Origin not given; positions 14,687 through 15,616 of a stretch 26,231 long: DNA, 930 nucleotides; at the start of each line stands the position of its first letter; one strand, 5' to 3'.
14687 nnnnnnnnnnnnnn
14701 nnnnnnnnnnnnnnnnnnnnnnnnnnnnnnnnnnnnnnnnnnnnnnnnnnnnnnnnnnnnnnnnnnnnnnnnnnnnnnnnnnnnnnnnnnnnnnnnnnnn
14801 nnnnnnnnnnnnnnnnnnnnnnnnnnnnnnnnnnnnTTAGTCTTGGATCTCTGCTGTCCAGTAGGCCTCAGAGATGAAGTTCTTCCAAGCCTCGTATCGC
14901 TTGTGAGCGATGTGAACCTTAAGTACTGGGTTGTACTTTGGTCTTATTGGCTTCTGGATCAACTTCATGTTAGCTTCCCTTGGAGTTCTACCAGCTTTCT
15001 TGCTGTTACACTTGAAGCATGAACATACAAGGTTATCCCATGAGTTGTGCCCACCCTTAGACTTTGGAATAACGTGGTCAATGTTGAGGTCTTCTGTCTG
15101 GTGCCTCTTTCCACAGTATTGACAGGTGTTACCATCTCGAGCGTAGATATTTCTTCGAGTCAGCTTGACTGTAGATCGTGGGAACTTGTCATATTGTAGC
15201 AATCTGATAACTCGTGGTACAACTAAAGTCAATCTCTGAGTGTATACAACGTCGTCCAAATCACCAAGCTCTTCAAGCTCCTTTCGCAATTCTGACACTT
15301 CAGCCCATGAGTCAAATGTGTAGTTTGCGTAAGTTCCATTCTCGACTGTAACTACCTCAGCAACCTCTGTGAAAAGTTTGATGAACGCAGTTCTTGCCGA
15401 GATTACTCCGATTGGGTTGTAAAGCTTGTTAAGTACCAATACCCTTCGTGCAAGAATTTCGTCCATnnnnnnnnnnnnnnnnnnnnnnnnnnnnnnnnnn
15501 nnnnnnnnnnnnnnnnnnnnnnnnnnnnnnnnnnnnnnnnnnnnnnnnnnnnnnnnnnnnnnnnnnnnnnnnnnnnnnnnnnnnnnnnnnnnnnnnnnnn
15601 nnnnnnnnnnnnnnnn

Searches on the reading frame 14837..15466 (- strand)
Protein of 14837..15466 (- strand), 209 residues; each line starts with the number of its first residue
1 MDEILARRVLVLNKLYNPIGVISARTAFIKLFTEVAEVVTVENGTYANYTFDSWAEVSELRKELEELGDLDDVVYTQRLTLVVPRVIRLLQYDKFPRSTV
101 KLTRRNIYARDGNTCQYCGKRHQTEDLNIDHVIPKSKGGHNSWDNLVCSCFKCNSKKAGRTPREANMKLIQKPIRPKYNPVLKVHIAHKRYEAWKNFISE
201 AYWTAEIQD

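Call 11: search_protein_families(library=pfam, proteins=[window:14837-15466:-], max_evalue=0.01)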
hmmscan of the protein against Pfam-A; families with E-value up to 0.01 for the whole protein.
window:14837-15466:- (209 aa): 3 families
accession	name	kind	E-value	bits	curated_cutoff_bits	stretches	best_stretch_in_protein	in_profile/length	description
PF14279.12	HNH_5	-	3.1e-17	62.7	27.5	1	115-168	1-54/56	HNH endonuclease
PF01844.29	HNH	-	9.2e-15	55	21.4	1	115-157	1-44/47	HNH endonuclease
PF13395.12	HNH_4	-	3.9e-10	40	22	1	115-162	1-53/54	HNH endonuclease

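Call 88: search_protein_families(library=padloc, proteins=[window:14837-15466:-], max_evalue=0.001)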
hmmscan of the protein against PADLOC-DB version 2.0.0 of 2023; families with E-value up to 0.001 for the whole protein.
window:14837-15466:- (209 aa): 47 families (the best 25 are shown)
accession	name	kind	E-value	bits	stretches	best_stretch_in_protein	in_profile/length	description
PDLC00315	PtuB1|PtuB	-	7.1e-12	43.6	1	105-168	23-87/227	Unknown function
PDLC01256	Cas9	-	2.1e-09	34.8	1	94-167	493-568/711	"CAS-II-A,CAS-II-B,CAS-II-C; effector__SPE"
PDLC04259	PDC-M01B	-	1.4e-08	33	1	106-169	88-149/277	-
PDLC00973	Cas9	-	1.4e-08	31.8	1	101-167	593-665/830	CRISPR subtype II RNA-guided endonuclease Cas9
PDLC00337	PtuB1|PtuB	-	7.5e-08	30.5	1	112-168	56-113/216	Unknown function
PDLC02924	HNH_I-A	-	1e-07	30.2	1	91-183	22-114/198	-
PDLC00345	PtuB1|PtuB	-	1e-07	29.8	1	106-199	45-137/223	Unknown function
PDLC00332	PtuB1|PtuB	-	1.1e-07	29.9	1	102-176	37-116/212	Unknown function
PDLC00325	PtuB1|PtuB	-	1.1e-07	29.7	1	100-198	38-138/213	Unknown function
PDLC04251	PDC-M01B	-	1.6e-07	29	1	106-166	92-151/279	-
PDLC01460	Cas9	-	4.3e-07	26.5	1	104-172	491-562/901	"CAS-II-A,CAS-II-B,CAS-II-C; effector__SPE"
PDLC04264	PDC-M01B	-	4.5e-07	27.9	1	110-170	98-157/282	-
PDLC00335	PtuB1|PtuB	-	5.1e-07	27.4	1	101-197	36-134/214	Unknown function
PDLC03418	REase_II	-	6.2e-07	26.9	1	99-158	311-370/372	Type II restriction enzyme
PDLC03478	REase_II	-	8.8e-07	26.9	1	96-186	93-189/219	Type II restriction enzyme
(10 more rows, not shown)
